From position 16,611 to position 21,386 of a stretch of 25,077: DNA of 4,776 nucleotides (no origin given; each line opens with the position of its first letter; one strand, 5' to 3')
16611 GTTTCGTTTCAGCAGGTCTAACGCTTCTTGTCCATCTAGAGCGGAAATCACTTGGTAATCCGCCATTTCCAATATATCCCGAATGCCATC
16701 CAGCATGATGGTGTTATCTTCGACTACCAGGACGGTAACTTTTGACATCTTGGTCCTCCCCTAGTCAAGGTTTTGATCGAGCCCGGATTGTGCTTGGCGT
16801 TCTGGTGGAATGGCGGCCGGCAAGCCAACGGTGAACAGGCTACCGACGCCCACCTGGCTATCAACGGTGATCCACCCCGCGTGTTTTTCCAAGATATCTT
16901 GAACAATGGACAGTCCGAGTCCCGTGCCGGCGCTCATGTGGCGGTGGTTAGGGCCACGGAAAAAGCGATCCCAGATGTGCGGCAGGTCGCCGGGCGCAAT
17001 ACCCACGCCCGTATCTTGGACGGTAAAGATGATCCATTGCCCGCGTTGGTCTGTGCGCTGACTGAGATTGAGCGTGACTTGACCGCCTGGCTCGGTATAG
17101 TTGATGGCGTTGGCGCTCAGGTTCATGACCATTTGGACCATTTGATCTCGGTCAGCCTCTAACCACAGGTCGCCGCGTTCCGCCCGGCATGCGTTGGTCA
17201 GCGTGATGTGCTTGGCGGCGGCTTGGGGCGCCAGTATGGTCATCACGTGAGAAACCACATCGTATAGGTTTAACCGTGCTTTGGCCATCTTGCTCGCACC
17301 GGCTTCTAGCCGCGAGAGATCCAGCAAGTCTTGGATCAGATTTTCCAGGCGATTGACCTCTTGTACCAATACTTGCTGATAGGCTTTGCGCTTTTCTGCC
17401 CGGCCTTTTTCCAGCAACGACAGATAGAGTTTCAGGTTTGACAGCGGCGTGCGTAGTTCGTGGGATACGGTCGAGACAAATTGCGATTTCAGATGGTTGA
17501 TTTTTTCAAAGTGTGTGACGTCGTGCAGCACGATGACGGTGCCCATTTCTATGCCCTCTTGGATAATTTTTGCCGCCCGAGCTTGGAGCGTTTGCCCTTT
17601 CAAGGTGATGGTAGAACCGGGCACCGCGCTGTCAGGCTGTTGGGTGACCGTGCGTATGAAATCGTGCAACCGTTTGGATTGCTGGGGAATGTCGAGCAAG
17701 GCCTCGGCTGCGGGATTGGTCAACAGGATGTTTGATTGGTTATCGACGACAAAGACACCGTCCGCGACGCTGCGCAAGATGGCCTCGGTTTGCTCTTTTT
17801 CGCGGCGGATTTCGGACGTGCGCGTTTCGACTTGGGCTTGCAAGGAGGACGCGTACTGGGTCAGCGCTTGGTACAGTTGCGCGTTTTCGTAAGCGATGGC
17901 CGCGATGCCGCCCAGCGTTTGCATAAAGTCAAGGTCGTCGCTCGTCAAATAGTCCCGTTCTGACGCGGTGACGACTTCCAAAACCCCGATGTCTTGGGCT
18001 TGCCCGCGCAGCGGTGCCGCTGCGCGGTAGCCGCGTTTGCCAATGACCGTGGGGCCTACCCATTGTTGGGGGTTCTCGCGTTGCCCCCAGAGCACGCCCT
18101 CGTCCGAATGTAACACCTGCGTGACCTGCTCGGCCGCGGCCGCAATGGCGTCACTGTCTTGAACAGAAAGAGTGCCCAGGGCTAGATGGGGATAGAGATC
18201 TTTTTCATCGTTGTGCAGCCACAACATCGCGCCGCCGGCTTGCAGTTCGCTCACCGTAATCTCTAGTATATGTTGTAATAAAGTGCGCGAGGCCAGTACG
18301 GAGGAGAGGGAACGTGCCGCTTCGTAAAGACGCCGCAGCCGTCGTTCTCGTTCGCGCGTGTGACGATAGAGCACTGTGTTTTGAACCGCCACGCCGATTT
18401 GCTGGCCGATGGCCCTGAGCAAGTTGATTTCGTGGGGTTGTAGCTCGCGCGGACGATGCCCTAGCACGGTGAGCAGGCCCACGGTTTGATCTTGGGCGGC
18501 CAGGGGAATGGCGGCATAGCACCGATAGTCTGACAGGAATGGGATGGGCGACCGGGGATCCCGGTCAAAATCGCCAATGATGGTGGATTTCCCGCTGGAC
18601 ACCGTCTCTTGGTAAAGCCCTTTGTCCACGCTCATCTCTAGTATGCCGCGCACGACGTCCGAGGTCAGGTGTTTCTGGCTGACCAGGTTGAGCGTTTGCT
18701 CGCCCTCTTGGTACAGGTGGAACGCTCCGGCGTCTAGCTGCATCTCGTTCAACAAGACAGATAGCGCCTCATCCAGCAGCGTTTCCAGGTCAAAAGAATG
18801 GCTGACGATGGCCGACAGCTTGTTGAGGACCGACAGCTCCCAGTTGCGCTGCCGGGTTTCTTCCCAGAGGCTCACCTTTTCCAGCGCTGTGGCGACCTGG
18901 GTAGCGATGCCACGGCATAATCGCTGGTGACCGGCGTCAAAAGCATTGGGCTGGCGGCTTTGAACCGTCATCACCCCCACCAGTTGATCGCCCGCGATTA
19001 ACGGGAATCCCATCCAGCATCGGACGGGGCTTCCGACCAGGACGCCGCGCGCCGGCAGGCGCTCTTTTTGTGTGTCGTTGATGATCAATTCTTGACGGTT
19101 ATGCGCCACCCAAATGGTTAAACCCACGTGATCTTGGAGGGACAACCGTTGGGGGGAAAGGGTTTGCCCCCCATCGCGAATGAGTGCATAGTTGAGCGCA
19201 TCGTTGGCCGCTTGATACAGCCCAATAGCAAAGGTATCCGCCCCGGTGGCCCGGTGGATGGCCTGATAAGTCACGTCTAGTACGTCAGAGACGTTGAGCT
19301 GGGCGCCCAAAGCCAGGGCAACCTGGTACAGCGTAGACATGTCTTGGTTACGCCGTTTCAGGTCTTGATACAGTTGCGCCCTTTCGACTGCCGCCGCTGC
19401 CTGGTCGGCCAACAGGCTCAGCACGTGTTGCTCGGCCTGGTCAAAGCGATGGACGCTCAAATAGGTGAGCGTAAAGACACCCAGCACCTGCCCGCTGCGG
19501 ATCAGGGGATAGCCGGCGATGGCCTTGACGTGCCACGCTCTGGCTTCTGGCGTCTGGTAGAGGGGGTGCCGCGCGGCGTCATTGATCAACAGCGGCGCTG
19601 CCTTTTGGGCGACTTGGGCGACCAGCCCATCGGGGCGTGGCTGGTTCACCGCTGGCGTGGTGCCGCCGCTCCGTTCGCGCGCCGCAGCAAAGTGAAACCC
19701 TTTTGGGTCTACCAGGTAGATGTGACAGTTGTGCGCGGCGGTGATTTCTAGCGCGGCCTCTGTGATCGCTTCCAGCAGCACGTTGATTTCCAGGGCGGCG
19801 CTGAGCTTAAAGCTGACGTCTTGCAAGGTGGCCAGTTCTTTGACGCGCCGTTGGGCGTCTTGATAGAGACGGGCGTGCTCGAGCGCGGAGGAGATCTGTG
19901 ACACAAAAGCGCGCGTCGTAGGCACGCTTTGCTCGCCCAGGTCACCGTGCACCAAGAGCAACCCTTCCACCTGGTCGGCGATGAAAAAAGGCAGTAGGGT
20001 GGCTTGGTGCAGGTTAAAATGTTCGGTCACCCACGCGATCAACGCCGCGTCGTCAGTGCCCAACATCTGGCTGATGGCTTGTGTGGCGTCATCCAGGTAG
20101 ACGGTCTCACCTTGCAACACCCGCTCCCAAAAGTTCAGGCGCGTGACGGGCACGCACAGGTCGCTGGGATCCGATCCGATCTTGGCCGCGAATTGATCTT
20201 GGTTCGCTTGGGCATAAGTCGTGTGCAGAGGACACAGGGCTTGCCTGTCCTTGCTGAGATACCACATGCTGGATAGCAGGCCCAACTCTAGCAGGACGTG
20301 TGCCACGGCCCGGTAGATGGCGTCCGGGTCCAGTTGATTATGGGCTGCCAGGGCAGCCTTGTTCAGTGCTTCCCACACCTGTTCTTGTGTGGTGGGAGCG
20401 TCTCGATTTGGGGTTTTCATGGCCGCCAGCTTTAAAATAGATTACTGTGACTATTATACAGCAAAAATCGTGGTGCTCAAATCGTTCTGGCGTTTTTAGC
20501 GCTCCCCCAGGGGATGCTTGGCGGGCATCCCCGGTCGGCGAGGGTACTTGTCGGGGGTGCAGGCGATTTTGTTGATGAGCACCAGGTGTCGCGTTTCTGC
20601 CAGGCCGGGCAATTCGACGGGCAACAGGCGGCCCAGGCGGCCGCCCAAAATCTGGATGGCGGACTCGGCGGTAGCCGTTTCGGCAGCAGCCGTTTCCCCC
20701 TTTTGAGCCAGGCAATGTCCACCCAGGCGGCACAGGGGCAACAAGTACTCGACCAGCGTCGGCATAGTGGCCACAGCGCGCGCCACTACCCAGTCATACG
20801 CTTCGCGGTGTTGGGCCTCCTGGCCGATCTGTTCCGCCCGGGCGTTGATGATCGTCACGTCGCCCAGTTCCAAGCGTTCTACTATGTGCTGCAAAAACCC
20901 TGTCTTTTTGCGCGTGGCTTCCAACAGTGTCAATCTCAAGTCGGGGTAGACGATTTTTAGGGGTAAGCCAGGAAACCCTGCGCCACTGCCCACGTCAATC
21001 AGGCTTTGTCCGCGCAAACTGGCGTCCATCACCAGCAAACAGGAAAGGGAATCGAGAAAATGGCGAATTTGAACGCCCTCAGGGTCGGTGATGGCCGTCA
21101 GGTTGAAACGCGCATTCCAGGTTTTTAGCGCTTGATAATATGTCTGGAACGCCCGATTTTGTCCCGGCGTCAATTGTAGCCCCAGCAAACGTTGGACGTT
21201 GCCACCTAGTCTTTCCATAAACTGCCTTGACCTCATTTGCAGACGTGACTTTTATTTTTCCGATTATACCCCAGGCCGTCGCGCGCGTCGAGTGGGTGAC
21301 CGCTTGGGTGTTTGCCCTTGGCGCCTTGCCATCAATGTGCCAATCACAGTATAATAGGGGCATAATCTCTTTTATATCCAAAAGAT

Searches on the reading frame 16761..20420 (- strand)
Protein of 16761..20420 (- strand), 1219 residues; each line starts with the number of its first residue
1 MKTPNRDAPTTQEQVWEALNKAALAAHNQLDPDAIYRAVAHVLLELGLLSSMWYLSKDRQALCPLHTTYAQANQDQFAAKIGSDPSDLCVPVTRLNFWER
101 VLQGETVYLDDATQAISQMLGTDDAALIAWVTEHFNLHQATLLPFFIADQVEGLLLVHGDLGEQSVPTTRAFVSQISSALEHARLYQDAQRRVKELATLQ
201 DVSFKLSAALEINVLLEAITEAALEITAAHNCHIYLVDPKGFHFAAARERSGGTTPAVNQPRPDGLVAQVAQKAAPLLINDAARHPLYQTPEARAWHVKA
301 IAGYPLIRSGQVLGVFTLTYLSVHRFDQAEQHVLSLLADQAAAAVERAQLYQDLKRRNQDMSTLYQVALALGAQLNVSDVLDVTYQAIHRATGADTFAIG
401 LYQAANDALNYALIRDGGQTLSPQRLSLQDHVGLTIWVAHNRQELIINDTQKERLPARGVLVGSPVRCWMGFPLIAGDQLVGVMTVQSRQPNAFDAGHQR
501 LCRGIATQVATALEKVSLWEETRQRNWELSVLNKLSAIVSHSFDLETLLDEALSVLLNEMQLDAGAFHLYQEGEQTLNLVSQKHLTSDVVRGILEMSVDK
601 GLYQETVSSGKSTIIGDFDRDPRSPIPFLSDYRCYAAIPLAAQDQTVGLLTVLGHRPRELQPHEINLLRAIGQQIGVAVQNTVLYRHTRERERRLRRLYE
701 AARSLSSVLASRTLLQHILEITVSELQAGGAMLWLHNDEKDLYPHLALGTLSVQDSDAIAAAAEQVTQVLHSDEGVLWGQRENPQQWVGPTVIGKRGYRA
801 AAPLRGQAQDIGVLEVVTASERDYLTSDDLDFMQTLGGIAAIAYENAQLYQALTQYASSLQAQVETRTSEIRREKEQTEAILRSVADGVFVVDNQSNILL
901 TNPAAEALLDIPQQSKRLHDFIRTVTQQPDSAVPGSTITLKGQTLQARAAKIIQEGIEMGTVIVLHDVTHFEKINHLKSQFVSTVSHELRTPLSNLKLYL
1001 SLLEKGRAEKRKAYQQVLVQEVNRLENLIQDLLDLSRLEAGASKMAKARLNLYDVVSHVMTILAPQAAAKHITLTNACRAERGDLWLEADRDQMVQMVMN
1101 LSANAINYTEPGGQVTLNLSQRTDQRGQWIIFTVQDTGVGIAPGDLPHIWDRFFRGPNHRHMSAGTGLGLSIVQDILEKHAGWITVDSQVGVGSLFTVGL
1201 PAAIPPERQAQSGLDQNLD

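Call 84: search_protein_families(library=pfam, proteins=[window:16761-20420:-], max_evalue=0.0001)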
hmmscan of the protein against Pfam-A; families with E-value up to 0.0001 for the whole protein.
window:16761-20420:- (1219 aa): 7 families
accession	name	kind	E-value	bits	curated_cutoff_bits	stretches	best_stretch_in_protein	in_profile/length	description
PF13185.12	GAF_2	-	4e-67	225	28.6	4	210-346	2-136/136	GAF domain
PF01590.32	GAF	-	8.1e-51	172.5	22.4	4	213-345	3-133/133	GAF domain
PF13492.12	GAF_3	-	1.2e-40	139.3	27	4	544-681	1-129/129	GAF domain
PF02518.31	HATPase_c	-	8e-26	91.1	26.4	1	1090-1203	2-110/111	Histidine kinase-, DNA gyrase B-, and HSP90-like ATPase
PF00512.31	HisKA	-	1.4e-19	70.3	26.9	1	978-1041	2-66/66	His Kinase A (phospho-acceptor) domain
PF13188.13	PAS_8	-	2.9e-05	24.3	21.8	0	877-924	2-49/65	PAS domain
PF00989.32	PAS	-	5.4e-05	23.6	22.6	0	877-914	2-39/113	PAS fold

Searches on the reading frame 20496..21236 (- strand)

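Call 84: search_protein_families(library=pfam, proteins=[window:20496-21236:-], max_evalue=0.0001)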
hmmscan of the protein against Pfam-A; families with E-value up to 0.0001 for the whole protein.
window:20496-21236:- (246 aa): 1 family
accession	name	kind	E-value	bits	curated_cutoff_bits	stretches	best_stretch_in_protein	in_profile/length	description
PF02527.21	GidB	-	9.4e-51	172.2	27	1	26-200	1-169/184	rRNA small subunit methyltransferase G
